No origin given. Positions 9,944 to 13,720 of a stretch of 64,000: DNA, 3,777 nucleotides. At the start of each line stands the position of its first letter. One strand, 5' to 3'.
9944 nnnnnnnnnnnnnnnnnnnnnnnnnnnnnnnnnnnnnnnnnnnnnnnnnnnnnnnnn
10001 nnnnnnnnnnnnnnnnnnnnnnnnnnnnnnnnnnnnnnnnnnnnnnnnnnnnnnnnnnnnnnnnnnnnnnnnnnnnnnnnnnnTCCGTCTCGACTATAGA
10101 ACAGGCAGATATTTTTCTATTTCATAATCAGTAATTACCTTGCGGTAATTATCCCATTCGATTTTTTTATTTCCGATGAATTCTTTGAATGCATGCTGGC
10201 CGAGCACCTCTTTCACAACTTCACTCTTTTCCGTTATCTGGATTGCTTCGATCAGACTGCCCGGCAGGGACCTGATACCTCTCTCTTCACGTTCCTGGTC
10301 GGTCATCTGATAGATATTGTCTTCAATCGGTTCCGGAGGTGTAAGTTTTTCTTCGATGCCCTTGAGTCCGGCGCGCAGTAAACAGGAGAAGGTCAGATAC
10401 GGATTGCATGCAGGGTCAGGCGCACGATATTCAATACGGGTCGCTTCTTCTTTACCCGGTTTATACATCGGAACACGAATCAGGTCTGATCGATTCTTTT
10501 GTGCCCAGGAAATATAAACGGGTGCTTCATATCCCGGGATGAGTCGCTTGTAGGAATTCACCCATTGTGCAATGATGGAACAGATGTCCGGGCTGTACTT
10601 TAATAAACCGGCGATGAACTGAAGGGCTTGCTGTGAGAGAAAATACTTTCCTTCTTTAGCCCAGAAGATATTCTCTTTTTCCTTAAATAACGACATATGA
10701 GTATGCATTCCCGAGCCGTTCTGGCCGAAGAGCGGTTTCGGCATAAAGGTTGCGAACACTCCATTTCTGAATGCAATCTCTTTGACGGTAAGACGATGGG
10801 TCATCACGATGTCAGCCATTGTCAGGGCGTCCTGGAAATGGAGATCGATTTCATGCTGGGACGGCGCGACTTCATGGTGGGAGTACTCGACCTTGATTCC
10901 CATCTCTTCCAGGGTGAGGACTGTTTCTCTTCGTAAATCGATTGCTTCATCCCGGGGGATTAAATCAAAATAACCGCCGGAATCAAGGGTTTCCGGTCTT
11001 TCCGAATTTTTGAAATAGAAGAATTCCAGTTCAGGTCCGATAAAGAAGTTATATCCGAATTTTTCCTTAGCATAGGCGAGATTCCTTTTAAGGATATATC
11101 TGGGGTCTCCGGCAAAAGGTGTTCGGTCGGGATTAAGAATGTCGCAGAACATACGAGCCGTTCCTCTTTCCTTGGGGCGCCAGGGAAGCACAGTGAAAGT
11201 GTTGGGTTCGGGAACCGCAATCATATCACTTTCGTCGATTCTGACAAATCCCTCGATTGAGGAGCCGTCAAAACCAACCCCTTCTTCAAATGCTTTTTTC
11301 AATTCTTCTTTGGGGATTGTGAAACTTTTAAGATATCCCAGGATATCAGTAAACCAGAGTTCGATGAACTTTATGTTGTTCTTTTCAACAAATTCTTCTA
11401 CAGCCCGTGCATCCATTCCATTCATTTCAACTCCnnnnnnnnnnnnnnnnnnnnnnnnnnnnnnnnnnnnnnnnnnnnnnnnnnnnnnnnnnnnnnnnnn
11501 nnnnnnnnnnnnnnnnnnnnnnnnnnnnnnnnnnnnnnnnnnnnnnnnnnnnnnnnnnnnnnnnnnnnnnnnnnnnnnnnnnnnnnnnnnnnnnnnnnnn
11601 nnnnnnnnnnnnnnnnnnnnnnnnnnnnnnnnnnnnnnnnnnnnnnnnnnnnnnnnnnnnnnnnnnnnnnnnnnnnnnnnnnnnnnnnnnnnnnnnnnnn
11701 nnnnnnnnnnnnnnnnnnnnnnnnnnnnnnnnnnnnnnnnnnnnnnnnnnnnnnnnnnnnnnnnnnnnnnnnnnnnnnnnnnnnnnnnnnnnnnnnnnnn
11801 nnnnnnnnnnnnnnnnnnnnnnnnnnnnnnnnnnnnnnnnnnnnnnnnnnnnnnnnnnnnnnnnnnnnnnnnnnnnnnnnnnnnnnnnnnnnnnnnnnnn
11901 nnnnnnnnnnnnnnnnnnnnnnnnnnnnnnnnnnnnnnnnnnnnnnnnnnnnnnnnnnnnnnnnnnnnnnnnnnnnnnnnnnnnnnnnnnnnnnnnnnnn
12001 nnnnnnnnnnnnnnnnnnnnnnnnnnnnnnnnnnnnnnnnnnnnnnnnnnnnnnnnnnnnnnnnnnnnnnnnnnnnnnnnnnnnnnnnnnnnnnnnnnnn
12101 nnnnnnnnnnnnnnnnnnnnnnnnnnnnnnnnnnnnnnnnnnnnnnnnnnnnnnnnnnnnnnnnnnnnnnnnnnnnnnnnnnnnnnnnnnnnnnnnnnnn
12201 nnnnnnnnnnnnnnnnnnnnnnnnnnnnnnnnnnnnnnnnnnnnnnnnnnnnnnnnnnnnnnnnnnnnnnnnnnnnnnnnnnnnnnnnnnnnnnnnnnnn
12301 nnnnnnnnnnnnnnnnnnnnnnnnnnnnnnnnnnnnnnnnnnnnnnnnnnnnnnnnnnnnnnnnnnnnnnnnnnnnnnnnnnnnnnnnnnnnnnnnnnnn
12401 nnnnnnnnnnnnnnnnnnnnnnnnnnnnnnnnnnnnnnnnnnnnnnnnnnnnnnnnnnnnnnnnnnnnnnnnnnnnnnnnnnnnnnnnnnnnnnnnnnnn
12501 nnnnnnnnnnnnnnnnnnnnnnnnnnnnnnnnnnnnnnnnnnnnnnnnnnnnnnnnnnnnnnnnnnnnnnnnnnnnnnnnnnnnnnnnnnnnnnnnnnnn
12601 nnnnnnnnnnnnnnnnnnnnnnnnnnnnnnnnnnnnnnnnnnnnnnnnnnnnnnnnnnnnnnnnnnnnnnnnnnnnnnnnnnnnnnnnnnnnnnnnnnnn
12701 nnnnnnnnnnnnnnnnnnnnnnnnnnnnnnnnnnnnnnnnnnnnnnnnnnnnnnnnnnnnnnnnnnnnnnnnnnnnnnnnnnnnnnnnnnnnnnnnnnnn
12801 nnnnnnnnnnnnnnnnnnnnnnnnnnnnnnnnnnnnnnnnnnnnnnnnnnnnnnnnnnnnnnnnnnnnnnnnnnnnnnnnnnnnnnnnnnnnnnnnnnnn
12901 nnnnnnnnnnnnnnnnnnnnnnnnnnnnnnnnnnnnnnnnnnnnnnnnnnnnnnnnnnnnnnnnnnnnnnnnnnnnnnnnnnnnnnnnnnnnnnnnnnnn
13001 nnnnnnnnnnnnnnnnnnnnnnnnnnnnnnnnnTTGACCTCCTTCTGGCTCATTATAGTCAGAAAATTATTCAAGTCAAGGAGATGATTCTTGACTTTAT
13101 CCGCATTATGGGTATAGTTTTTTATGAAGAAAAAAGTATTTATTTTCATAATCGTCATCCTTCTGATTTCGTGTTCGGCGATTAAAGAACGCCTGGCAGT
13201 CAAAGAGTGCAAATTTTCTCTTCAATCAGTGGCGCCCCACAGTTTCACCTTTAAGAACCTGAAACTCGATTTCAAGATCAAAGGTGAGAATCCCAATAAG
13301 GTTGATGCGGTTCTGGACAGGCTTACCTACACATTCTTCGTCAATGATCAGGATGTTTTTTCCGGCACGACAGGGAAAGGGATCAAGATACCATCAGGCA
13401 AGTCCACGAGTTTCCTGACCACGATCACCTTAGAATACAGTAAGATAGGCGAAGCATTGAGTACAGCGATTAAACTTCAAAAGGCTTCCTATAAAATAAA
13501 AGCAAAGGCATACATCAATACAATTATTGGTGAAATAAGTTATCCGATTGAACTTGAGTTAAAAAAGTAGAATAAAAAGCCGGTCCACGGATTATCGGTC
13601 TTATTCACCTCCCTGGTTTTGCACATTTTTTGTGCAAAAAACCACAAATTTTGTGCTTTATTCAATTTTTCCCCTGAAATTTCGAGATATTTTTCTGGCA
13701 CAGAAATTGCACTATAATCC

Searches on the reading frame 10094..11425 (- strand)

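Call 63: search_protein_families(library=pfam, proteins=[window:10094-11425:-], max_evalue=0.00001)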
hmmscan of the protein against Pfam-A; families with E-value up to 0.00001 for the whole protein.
window:10094-11425:- (443 aa): 2 families
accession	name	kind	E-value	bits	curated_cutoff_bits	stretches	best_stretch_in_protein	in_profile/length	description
PF00120.29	Gln-synt_C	-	5.4e-124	414.1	24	1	106-439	2-344/344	Glutamine synthetase, catalytic domain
PF03951.24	Gln-synt_N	-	1.1e-33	115.2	33.4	1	17-99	1-82/82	Glutamine synthetase, beta-Grasp domain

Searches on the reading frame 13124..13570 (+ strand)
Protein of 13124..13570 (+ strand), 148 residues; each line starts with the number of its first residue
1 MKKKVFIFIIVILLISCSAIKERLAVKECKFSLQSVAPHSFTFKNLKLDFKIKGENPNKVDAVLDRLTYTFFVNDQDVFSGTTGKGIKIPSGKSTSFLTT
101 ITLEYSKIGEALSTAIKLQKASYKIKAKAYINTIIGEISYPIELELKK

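Call 91: search_protein_families(library=pfam, proteins=[window:13124-13570:+], max_evalue=0.001)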
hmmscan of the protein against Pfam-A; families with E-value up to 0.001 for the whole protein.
window:13124-13570:+ (148 aa): 1 family
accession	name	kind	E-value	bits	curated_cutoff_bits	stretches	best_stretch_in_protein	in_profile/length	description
PF03168.19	LEA_2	-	3.6e-14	53.4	25.4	1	54-144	4-96/98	Late embryogenesis abundant protein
